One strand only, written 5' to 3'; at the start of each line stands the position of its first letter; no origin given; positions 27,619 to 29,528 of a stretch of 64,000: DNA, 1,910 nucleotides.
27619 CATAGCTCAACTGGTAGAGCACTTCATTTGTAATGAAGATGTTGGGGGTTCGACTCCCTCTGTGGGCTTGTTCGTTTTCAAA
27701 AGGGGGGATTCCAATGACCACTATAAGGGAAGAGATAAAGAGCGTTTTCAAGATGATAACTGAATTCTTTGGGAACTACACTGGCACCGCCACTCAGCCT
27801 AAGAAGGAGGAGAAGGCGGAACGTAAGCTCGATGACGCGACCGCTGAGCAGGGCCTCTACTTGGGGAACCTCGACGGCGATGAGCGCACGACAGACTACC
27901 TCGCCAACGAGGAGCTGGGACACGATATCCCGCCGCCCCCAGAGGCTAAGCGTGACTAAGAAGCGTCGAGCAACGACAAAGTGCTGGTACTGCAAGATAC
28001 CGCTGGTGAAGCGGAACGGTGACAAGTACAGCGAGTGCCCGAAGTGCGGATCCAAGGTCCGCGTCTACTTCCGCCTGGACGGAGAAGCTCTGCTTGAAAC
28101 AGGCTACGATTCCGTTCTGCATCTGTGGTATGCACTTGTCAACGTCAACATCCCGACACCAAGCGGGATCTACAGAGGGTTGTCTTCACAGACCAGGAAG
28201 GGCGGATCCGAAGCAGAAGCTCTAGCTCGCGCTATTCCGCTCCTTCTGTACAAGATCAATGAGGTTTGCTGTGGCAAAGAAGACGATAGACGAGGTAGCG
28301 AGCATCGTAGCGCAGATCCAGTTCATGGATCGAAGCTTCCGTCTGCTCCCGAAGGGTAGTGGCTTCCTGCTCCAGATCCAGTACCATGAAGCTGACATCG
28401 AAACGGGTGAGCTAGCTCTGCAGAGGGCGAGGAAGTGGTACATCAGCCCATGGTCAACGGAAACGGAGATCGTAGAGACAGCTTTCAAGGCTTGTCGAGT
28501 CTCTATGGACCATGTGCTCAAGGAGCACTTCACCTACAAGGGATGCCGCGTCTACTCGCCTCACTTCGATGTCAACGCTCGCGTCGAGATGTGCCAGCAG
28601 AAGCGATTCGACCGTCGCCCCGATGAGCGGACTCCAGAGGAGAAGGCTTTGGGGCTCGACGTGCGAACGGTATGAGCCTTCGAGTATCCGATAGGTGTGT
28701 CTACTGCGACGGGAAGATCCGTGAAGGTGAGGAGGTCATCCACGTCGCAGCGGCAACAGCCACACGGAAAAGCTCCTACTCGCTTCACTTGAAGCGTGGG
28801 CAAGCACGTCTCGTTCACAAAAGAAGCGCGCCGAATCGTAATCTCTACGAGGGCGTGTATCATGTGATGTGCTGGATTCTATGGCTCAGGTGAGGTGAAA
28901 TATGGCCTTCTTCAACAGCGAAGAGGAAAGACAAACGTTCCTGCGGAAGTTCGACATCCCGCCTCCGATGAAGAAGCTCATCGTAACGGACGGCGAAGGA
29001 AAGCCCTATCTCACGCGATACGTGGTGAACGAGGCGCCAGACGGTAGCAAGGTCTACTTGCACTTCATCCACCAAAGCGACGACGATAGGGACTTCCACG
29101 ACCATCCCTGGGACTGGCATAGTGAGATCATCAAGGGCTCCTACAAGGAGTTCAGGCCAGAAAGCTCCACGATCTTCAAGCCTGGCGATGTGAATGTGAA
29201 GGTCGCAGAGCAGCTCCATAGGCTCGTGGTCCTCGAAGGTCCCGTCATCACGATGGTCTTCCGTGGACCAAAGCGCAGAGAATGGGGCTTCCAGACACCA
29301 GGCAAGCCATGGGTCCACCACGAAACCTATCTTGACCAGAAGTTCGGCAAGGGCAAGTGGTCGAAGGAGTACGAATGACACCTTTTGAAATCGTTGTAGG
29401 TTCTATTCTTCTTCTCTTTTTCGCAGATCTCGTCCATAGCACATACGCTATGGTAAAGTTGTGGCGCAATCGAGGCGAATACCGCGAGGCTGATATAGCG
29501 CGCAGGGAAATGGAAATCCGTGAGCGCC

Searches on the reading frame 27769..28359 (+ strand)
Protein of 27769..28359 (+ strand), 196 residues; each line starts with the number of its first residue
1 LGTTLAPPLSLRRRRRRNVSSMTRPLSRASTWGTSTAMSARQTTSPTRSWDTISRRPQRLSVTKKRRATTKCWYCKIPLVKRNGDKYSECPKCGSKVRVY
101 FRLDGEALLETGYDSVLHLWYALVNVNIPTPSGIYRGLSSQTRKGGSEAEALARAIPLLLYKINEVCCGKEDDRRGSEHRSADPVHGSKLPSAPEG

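Call 42: search_protein_families(library=phrogs, proteins=[window:27769-28359:+], max_evalue=0.001)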
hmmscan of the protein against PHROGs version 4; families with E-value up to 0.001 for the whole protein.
window:27769-28359:+ (196 aa): 1 family
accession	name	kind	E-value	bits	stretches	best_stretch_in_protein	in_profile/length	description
phrog_6422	-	moron, auxiliary metabolic gene and host takeover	7.2e-05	24.1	1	65-100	3-43/120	Lar-like restriction alleviation protein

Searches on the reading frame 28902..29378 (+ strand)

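Call 9: search_protein_families(library=pfam, proteins=[window:28902-29378:+], max_evalue=0.01)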
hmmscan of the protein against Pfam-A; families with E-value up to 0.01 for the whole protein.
window:28902-29378:+ (158 aa): 0 families

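Call 10: search_protein_families(library=phrogs, proteins=[window:28902-29378:+], max_evalue=0.01)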
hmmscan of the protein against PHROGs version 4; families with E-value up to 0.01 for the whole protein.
window:28902-29378:+ (158 aa): 1 family
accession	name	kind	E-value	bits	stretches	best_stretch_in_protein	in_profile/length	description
phrog_4786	-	other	4.6e-36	125.7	1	27-149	32-162/252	cysteine dioxygenase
